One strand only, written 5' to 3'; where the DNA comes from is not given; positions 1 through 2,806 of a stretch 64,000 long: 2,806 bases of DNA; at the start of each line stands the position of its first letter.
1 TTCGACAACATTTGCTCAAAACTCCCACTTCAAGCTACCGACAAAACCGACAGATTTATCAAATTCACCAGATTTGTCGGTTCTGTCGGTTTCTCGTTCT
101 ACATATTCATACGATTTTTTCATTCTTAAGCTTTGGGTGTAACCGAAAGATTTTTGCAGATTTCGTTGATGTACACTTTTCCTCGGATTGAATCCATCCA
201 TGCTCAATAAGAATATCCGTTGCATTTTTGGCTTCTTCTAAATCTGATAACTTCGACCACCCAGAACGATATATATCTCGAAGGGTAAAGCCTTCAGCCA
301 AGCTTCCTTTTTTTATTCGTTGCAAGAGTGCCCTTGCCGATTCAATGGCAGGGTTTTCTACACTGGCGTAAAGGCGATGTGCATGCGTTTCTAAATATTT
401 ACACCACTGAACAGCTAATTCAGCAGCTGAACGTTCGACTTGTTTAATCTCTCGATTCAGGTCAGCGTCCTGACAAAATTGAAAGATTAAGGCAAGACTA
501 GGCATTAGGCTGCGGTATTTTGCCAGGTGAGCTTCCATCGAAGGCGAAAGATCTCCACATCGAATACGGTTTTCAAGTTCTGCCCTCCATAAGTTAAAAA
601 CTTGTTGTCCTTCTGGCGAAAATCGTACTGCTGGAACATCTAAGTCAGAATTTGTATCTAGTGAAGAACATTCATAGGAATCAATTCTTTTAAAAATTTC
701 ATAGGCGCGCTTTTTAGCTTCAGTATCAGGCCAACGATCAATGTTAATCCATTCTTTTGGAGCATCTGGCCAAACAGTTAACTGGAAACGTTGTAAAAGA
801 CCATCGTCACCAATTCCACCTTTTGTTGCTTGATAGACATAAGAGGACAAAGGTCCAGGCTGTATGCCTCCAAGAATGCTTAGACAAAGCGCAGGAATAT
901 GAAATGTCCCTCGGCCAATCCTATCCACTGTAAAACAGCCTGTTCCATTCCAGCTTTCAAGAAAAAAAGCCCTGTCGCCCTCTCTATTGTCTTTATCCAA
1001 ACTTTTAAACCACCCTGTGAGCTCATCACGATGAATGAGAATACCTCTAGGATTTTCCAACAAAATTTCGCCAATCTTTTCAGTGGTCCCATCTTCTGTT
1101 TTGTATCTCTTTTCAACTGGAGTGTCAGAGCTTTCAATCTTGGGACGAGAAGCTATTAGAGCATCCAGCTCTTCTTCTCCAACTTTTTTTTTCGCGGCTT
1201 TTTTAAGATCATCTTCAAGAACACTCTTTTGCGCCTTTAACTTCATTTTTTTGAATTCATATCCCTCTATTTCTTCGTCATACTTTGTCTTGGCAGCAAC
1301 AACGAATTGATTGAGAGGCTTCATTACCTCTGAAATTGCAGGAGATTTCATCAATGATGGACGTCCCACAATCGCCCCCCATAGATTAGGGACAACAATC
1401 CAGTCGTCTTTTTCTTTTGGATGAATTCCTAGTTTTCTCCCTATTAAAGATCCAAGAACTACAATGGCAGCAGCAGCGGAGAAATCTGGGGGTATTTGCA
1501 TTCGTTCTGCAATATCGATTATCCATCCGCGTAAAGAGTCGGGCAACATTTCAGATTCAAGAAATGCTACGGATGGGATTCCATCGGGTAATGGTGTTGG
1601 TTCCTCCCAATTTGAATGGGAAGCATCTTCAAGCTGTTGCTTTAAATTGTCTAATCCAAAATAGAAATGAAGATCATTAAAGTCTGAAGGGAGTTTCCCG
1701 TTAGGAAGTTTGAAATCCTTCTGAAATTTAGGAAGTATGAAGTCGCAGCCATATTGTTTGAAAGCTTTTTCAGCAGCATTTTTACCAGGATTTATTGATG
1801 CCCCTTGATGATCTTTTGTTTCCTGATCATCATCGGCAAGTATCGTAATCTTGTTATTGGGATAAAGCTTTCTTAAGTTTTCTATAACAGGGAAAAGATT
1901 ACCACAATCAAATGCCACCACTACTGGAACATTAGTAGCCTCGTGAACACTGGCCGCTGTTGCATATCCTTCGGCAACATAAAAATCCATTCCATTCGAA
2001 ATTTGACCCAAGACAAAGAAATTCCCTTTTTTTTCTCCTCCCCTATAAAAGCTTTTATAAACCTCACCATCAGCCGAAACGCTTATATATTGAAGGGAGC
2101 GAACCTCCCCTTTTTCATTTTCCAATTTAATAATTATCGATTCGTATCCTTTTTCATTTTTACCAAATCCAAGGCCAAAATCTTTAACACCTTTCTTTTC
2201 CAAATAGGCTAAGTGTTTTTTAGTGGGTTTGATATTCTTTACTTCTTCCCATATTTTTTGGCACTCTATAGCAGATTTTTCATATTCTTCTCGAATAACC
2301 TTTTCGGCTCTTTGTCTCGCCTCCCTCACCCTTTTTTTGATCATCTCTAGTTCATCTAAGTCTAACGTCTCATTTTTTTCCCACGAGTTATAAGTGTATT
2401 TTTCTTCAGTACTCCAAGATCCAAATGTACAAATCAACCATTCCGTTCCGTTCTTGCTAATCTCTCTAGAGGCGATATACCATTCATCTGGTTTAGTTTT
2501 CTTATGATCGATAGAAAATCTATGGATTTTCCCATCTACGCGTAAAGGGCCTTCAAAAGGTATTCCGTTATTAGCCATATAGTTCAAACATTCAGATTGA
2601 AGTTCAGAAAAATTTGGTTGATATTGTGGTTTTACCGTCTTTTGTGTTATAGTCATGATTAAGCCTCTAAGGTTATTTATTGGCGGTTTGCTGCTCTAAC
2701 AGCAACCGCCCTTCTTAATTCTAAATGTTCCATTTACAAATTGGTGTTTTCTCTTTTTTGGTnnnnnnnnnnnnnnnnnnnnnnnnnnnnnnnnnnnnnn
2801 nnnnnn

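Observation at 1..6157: P4-like int / xis / primase element at tRNA-Leu(UAA) in a chlamydial chromosome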

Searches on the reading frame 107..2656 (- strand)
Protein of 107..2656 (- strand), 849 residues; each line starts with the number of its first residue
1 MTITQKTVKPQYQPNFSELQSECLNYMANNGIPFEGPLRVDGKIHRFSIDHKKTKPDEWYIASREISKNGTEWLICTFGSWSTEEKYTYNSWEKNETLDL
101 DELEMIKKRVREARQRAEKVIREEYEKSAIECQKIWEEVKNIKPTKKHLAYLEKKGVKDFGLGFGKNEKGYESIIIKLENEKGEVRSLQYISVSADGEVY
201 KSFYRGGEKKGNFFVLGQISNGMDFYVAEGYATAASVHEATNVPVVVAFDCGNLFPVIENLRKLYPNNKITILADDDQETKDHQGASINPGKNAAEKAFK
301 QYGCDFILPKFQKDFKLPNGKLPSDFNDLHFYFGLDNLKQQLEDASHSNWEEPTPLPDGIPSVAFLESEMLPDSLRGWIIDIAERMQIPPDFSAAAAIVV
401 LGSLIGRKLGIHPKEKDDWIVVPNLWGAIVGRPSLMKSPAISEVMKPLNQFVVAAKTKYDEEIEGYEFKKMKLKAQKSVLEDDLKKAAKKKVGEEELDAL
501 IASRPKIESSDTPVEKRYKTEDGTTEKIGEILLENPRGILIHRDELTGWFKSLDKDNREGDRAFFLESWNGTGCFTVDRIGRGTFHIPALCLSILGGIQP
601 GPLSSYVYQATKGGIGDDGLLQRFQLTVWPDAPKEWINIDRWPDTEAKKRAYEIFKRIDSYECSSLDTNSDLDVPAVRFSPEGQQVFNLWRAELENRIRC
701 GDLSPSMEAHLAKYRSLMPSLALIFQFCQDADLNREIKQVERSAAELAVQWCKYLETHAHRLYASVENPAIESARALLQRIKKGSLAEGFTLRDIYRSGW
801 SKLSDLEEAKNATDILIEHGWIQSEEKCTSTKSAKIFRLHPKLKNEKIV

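Call 4: search_protein_families(library=pfam, proteins=[window:107-2656:-], max_evalue=0.1)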
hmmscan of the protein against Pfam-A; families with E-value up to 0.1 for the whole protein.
window:107-2656:- (849 aa): 6 families
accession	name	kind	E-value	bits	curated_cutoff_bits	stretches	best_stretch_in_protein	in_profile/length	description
PF13148.11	DUF3987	-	1.5e-86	291.3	27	1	387-764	1-363/364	Protein of unknown function (DUF3987)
PF13362.12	Toprim_3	-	2.9e-07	31.3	27.2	1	226-301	3-66/95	Toprim domain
PF16334.10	DUF4964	-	0.0065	16.7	30.7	1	18-48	46-76/88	Domain of unknown function (DUF4964)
PF23382.1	DUF7097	-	0.026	14.8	27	1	651-782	43-158/175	Family of unknown function (DUF7097)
PF02672.20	CP12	-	0.065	14.4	22.7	0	106-150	1-44/70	CP12 domain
PF01751.28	Toprim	-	0.067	13.8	23.1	0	226-279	3-68/96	Toprim domain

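Call 5: search_protein_families(library=phrogs, proteins=[window:107-2656:-], max_evalue=0.01)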
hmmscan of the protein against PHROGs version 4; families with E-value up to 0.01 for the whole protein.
window:107-2656:- (849 aa): 7 families
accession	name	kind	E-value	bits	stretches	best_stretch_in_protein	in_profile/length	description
phrog_2249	-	DNA, RNA and nucleotide metabolism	3.5e-61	208.9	1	39-354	20-332/802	DNA primase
phrog_35358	-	DNA, RNA and nucleotide metabolism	3.5e-49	168.6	1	37-355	26-371/968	DNA primase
phrog_4913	-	DNA, RNA and nucleotide metabolism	5.5e-27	95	1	91-345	123-378/1290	replication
phrog_2373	-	DNA, RNA and nucleotide metabolism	2.3e-26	93.5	1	343-763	34-432/515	DNA helicase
phrog_510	-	DNA, RNA and nucleotide metabolism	8.7e-18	65.4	1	109-329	109-344/667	DNA primase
phrog_25777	-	DNA, RNA and nucleotide metabolism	2.5e-09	36.8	1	36-309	70-326/907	DNA primase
phrog_239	-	DNA, RNA and nucleotide metabolism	0.0026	17.7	1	108-302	79-275/801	DNA primase/helicase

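Call 10: find_encoding_contigs(protein=window:107-2656:-, flank=10000, max_places=10)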
Protein window:107-2656:- (849 aa): 1 contig read that carries it; 1 place shown.
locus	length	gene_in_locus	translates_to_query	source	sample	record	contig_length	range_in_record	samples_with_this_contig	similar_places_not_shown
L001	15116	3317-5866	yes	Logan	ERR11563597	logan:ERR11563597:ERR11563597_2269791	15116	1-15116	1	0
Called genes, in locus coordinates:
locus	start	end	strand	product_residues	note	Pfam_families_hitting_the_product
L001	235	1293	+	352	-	PF00589:Phage_integrase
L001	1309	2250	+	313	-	-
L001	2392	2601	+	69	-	-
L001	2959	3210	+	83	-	-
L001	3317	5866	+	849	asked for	PF13362:Toprim_3 (weak), PF13148:DUF3987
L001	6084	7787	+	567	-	PF00270:DEAD, PF04851:ResIII, PF18766:SWI2_SNF2 (weak), PF00271:Helicase_C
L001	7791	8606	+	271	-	-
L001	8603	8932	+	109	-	-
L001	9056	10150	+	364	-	-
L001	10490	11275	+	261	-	-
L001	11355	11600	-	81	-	PF13560:HTH_31, PF01381:HTH_3, PF13443:HTH_26 (weak)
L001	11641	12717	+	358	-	-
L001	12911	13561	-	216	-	PF12796:Ank_2, PF13606:Ank_3 (faint), PF13637:Ank_4 (faint), PF13857:Ank_5 (faint), PF00023:Ank (faint)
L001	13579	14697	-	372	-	-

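Call 14: search_protein_families(library=pfam, proteins=[L001:6084-7787:+, L001:7791-8606:+, L001:8603-8932:+, L001:9056-10150:+, L001:10490-11275:+, L001:11355-11600:-, L001:11641-12717:+, L001:12911-13573:-, L001:13579-14697:-], max_evalue=0.05)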
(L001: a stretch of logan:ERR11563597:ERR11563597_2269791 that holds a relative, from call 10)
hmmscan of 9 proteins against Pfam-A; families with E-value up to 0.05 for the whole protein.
L001:6084-7787:+ (567 aa): 5 families
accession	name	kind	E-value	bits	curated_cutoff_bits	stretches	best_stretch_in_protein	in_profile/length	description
PF04851.21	ResIII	-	4.6e-33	114.9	22.5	1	5-151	2-162/164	Type III restriction enzyme, res subunit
PF00271.37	Helicase_C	-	1.7e-12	48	23.5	1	230-326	12-108/110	Helicase conserved C-terminal domain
PF00270.35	DEAD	-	1e-10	42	26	1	11-151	4-160/167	DEAD/DEAH box helicase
PF18766.7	SWI2_SNF2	-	1.9e-06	28.1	26.7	1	14-180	5-184/221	SWI2/SNF2 ATPase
PF13401.12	AAA_22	-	0.0041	17.9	27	0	34-139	13-104/130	AAA domain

L001:7791-8606:+ (271 aa): 1 family
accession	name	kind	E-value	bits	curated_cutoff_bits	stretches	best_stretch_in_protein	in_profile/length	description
PF23357.1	DUF7088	-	0.025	15.2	27.8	0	221-256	34-69/105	Domain of unknown function (DUF7088)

L001:8603-8932:+ (109 aa): 0 families

L001:9056-10150:+ (364 aa): 0 families

L001:10490-11275:+ (261 aa): 0 families

L001:11355-11600:- (81 aa): 5 families
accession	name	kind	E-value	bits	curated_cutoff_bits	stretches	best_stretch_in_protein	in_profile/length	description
PF01381.28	HTH_3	-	3.9e-15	56.1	23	1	24-78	1-55/55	Helix-turn-helix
PF13560.12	HTH_31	-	2.5e-09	37.8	27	1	20-74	2-57/64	Helix-turn-helix domain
PF13443.12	HTH_26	-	5.8e-07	30.1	22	1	32-79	10-58/63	Cro/C1-type HTH DNA-binding domain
PF12844.13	HTH_19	-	0.0017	18.7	30.2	1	21-79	1-59/64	Helix-turn-helix domain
PF00157.23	Pou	-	0.0037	17.6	27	1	22-78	11-57/72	Pou domain - N-terminal to homeobox domain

L001:11641-12717:+ (358 aa): 1 family
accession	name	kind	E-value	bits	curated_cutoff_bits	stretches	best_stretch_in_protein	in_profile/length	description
PF11949.14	DUF3466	-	0.0069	15.4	25.1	0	68-133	380-446/609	Protein of unknown function (DUF3466)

L001:12911-13573:- (220 aa): 15 families
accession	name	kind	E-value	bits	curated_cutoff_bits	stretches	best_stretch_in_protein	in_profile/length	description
PF00023.36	Ank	-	5.5e-17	61.4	21.1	3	156-183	3-30/33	Ankyrin repeat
PF12796.13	Ank_2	-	7.5e-17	62.1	27.3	2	102-183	14-88/90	Ankyrin repeats (3 copies)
PF13606.12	Ank_3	-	7.6e-16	56.8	22.3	2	156-183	3-30/30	Ankyrin repeat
PF13637.12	Ank_4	-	7.9e-10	39.2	22.7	1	159-215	1-50/50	Ankyrin repeats (many copies)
PF13857.12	Ank_5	-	4.7e-07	30.5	27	0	104-137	1-40/56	Ankyrin repeats (many copies)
PF04977.20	DivIC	-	0.0022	18.2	28.9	0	15-49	3-37/80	Septum formation initiator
PF16740.10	SKA2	-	0.0037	17.5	30.1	1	31-79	47-95/110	Spindle and kinetochore-associated protein 2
PF24525.1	TTC3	-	0.0047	16.8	27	1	32-99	15-83/250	TTC3, helical domain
PF16043.11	DUF4795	-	0.0093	15.8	34.8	1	31-93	90-155/208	Domain of unknown function (DUF4795)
PF14282.11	FlxA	-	0.0097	16.5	26.3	1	30-100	18-88/101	FlxA-like protein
PF07926.17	TPR_MLP1_2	-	0.016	15.7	36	1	30-92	58-120/129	TPR/MLP1/MLP2-like protein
PF17045.10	CEP63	-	0.019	15.2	33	1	31-99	51-113/263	Centrosomal protein of 63 kDa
PF14772.11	NYD-SP28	-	0.028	14.9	22.1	1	30-65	51-86/102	Sperm tail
PF01601.21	CoV_S2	-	0.032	13.3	40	1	11-91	174-244/521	Coronavirus spike glycoprotein S2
PF05055.17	DUF677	-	0.037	13.4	29.1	0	30-90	258-317/336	Protein of unknown function (DUF677)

L001:13579-14697:- (372 aa): 1 family
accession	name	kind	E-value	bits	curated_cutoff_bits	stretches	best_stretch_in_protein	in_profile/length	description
PF11949.14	DUF3466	-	0.041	12.8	25.1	0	39-99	388-450/609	Protein of unknown function (DUF3466)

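Call 15: search_protein_families(library=padloc, proteins=[L001:6084-7787:+, L001:7791-8606:+, L001:8603-8932:+, L001:9056-10150:+, L001:10490-11275:+, L001:11355-11600:-, L001:11641-12717:+, L001:12911-13573:-, L001:13579-14697:-], max_evalue=0.01)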
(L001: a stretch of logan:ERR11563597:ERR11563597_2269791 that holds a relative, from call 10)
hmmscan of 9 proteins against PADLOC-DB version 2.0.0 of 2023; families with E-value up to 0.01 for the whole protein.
L001:6084-7787:+ (567 aa): 20 families
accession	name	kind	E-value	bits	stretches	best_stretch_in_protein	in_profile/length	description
PDLC03659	mREase_IV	-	6.3e-38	128.2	1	11-341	223-567/945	Type IV methyl-directed restriction enzyme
PDLC03658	mREase_IV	-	1e-35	120.8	1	13-341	229-559/953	Type IV methyl-directed restriction enzyme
PDLC03047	REase_I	-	1.4e-18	64.1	2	6-200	343-544/1107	Type I restriction enzyme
PDLC02707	PbeA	-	3.2e-16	57.1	2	227-340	516-630/672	PbeA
PDLC02704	PbeA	-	2.8e-12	43.9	2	245-341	549-645/682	PbeA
PDLC03049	REase_I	-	1.1e-11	41.6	1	8-342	169-541/807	Type I restriction enzyme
PDLC03928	PsyrT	-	1.3e-07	28.3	1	231-382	239-387/689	-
PDLC02870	DpdF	-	2.1e-07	27.8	1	213-341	208-334/534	DpdF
PDLC01439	typeIV_DinG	-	9.2e-07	25.9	0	6-70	16-78/575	CAS-IV-A; associated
PDLC03597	REase_MTase_IIG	-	1.3e-06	24.2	1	257-335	518-603/1646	Type IIG restriction enzyme-methyltransferase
PDLC01089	C3a193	-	2.3e-05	21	1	192-341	453-594/983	poss. alt. Cas3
PDLC03648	REase_III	-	3e-05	20.3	1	118-333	135-360/871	Type III restriction enzyme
PDLC02861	DpdF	-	0.00014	18.3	1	229-341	235-347/611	DpdF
PDLC02864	DpdF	-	0.00023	18.1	0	221-326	222-327/610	DpdF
PDLC02706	PbeA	-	0.00035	17.3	0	269-339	601-671/722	PbeA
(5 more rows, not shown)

L001:7791-8606:+ (271 aa): 0 families

L001:8603-8932:+ (109 aa): 0 families

L001:9056-10150:+ (364 aa): 0 families

L001:10490-11275:+ (261 aa): 0 families

L001:11355-11600:- (81 aa): 15 families
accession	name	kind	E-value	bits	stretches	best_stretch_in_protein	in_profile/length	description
PDLC03665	Control_protein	-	1.7e-18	64.6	1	19-79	8-69/77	control protein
PDLC03666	Control_protein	-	7.3e-14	50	1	17-75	4-62/77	control protein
PDLC03664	Control_protein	-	1.4e-13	49.1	1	20-78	14-72/74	control protein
PDLC03671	Control_protein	-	3e-13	47.8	1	16-79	11-74/84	control protein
PDLC02926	HTH_VI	-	6.1e-10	37.2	1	23-79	5-61/92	-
PDLC04142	capH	-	1.5e-09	36.9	1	17-78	4-65/103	capH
PDLC03536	REase_II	-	2.4e-07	28.6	1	16-79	7-70/237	Type II restriction enzyme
PDLC03953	RmrA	-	1e-06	26.3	1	24-74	10-60/373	-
PDLC03668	Control_protein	-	1.1e-06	27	1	23-74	12-63/79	control protein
PDLC03949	RmrA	-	9.5e-05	19.4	1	28-75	11-58/363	-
PDLC03946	RmrA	-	0.00077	16.3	1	25-73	11-56/357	-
PDLC04775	PDC-M69A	-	0.0014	17.1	1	29-79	17-67/113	-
PDLC03954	RmrA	-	0.0016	15.4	1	13-75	4-66/380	-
PDLC03951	RmrA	-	0.0028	14.7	1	28-77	17-66/400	-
PDLC03947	RmrA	-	0.008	13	1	15-73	7-65/383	-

L001:11641-12717:+ (358 aa): 0 families

L001:12911-13573:- (220 aa): 10 families
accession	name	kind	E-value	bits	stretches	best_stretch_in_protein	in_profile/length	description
PDLC04783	PDC-M72A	-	6.2e-07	27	1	119-219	236-320/392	-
PDLC03859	LmuB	-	0.00014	19.2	1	31-109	355-421/611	-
PDLC03863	LmuB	-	0.00023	18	1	30-102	338-409/610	-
PDLC03865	LmuB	-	0.00045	16.5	1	32-140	611-722/1007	-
PDLC03867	LmuB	-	0.0017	14.9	1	31-121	358-444/605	-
PDLC02737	PbeC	-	0.002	14.4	1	51-78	311-338/655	PbeC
PDLC02730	PbeC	-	0.0027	14.5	1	31-101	413-483/651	PbeC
PDLC02908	Ankyrin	-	0.003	13.9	0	154-218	735-792/880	-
PDLC02709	PbeC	-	0.0047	13.6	1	31-101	403-477/661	PbeC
PDLC01564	Cmr1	-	0.0088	13.9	0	35-121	193-274/294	"CAS-III-B,CAS-III-C; effector_G7"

L001:13579-14697:- (372 aa): 0 families

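Call 16: find_related_loci(query=window:107-2656:-, collection=genome_contigs, flank=10000)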
Query window:107-2656:- (849 aa) in genome_contigs; peptide patterns used: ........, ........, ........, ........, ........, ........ (x = any residue, [..] = any of these).
36 stretches matched a pattern, but none encodes a relative of the query by tblastn (E <= 1e-3).

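Call 17: find_homologous_proteins(query=window:107-2656:-, max_evalue=1e-10)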
Query window:107-2656:- (849 aa): 1477 proteins with E <= 1e-10 among 8000 candidates; the best 120 are listed.
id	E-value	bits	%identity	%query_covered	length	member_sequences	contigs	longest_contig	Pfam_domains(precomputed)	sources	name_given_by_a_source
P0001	0.0e+0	1967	100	100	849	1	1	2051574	PF13148.12,PF13362.13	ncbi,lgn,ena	-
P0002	0.0e+0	1480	76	99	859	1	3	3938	PF13148.12,PF13362.13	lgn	-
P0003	0.0e+0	1460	76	99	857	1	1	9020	PF13148.12,PF13362.13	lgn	-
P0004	0.0e+0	1452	76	98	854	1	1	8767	PF13148.12,PF13362.13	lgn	-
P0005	0.0e+0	1395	73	97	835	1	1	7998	PF13148.12,PF13362.13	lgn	-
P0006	0.0e+0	1361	70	99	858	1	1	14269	PF13148.12,PF13362.13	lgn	-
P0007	0.0e+0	1247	66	97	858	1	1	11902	PF13148.12,PF13362.13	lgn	-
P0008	2.8e-297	1006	55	98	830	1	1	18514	PF13148.12,PF13662.13,PF13362.13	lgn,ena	-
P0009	5.8e-250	850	71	61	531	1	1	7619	PF13148.12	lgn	-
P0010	6.8e-243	826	45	99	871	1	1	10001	PF13148.12,PF13362.13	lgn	-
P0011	2.5e-241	821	46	99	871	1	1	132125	PF13148.12,PF13362.13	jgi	jgi:phage/plasmid primase-like uncharacterized protein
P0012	1.0e-236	806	45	98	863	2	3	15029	PF13148.12,PF13362.13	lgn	-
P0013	6.0e-236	803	46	99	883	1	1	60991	PF13148.12,PF13362.13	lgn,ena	-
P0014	4.7e-224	764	44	99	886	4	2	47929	PF13148.12,PF13362.13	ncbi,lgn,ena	-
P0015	6.0e-203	694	61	58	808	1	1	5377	PF13148.12,PF16793.11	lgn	-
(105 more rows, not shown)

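Call 21: find_related_loci(query=A1, collection=genome_contigs, flank=10000)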
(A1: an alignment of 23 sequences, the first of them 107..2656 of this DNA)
Query A1 (849 aa) in genome_contigs; peptide patterns used: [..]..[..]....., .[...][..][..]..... (x = any residue, [..] = any of these).
598 stretches matched a pattern (row limit reached: there are more); 583 encode a relative of the query (tblastn E <= 1e-3); the best 80 are kept; 80 distinct loci.
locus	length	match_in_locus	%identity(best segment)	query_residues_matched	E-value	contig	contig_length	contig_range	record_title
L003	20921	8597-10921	44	42-843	0e+0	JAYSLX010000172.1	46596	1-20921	MAG: Geobacteraceae bacterium isolate GFS_10510 GFS_10510_171, whole genome shotgun sequence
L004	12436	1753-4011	44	77-844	0e+0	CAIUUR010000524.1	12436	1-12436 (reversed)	MAG: uncultured Geobacteraceae bacterium isolate VK3_bin-0517 genome assembly, contig: bin-0517:524/568, whole genome sh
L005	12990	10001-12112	46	126-845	0e+0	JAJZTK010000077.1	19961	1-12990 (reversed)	MAG: Deltaproteobacteria bacterium isolate SKS3.bin71 NODE_4130_length_19961_cov_1.743168, whole genome shotgun sequence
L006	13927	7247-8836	55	319-846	0e+0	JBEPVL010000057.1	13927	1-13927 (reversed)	MAG: Chlamydiota bacterium isolate 22E.semibin_refined.032 NODE_3816_length_13927_cov_47.625144, whole genome shotgun se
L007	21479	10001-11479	58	347-846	0e+0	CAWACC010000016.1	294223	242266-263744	MAG: uncultured Parachlamydiaceae bacterium isolate MFD09286.bin.2.11 genome assembly, contig: contig_8941, whole genome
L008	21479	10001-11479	58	348-846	0e+0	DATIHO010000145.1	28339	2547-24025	MAG TPA_asm: Chlamydiales bacterium isolate SMAG_U15640 k141_560248, whole genome shotgun sequence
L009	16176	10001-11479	58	348-846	0e+0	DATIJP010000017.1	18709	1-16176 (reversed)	MAG TPA_asm: Rhabdochlamydiaceae bacterium isolate SMAG_U15694 k141_687353, whole genome shotgun sequence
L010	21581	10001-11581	55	319-844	0e+0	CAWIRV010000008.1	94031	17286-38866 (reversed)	MAG: uncultured Parachlamydiaceae bacterium isolate MFD09206.bin.1.237 genome assembly, contig: contig_52546, whole geno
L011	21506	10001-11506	57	338-846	0e+0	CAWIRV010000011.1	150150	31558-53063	MAG: uncultured Parachlamydiaceae bacterium isolate MFD09206.bin.1.237 genome assembly, contig: contig_80086, whole geno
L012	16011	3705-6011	42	40-842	0e+0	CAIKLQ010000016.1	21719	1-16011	MAG: uncultured Verrucomicrobia bacterium isolate KTt_bin-1485 genome assembly, contig: bin-1485:0016/1053, whole genome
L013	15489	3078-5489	40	21-847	0e+0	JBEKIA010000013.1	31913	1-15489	MAG: Verrucomicrobiota bacterium isolate SPRUCE 28 SPRUCE_28_13, whole genome shotgun sequence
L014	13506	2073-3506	58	363-847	0e+0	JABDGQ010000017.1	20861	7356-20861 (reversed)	MAG: Chlamydiae bacterium isolate BWOrgControl_Nextera68_MAG3 3300021017.a:Ga0206860_10106, whole genome shotgun sequenc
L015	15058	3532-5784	41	108-844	4e-180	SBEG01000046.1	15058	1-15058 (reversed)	MAG: Deltaproteobacteria bacterium isolate 311FN.001 NODE_398_length_15058_cov_48.6225_ID_2948041, whole genome shotgun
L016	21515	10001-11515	54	334-847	7e-176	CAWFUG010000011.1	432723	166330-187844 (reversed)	MAG: uncultured Verrucomicrobiae bacterium isolate MFD09495.bin.1.6 genome assembly, contig: contig_7890, whole genome s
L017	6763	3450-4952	53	350-845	5e-176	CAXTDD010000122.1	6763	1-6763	MAG TPA_asm: uncultured Rubrobacteraceae bacterium isolate public_SRR14722308_metawrap_bin.1 genome assembly, contig: pu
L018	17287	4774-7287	37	20-843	3e-173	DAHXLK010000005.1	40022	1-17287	MAG TPA_asm: Chlamydiae bacterium isolate clean1594 k141_1239042, whole genome shotgun sequence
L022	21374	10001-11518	53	335-844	4e-167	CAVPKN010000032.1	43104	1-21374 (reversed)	MAG: uncultured Chlamydiales bacterium isolate MFD10064.bin.2.108 genome assembly, contig: contig_65629, whole genome sh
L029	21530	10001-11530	54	326-847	9e-161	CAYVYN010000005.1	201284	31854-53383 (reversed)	MAG TPA_asm: uncultured bacterium isolate SRP286056_co2_373 genome assembly, contig: NODE_46_length_201284_cov_16.140059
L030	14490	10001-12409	37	13-844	1e-160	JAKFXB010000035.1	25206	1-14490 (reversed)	MAG: Alphaproteobacteria bacterium isolate ND2_Bin_14 ND2_0000188, whole genome shotgun sequence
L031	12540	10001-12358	38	27-843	1e-160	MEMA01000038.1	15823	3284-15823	MAG: Alphaproteobacteria bacterium GWC2_42_16 gwc2_scaffold_4200, whole genome shotgun sequence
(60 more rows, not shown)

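Call 23: find_encoding_contigs(protein=P0006, flank=10000, max_places=3)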
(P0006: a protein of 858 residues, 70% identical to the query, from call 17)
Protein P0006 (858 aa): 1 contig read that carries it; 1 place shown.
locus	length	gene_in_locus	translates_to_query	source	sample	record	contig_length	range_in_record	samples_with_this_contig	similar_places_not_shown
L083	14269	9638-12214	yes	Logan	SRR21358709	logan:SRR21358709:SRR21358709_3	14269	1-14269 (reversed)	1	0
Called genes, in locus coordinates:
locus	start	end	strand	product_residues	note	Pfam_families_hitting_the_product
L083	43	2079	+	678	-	PF07719:TPR_2 (faint), PF13414:TPR_11 (faint), PF13424:TPR_12 (faint), PF13428:TPR_14 (faint), PF13432:TPR_16 (faint), PF00515:TPR_1 (weak), PF13181:TPR_8 (weak), PF13844:Glyco_transf_41, +3 more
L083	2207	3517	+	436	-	PF01704:UDPGP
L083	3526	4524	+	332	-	PF01210:NAD_Gly3P_dh_N, PF07479:NAD_Gly3P_dh_C, PF20618:GPD_NAD_C_bact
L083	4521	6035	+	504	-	PF03853:YjeF_N, PF01256:Carb_kinase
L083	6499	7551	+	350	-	PF00589:Phage_integrase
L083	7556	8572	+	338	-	-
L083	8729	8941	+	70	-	-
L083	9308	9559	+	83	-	-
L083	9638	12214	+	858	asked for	PF13362:Toprim_3 (weak), PF13148:DUF3987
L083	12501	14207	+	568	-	PF00270:DEAD, PF04851:ResIII, PF18766:SWI2_SNF2 (weak), PF00271:Helicase_C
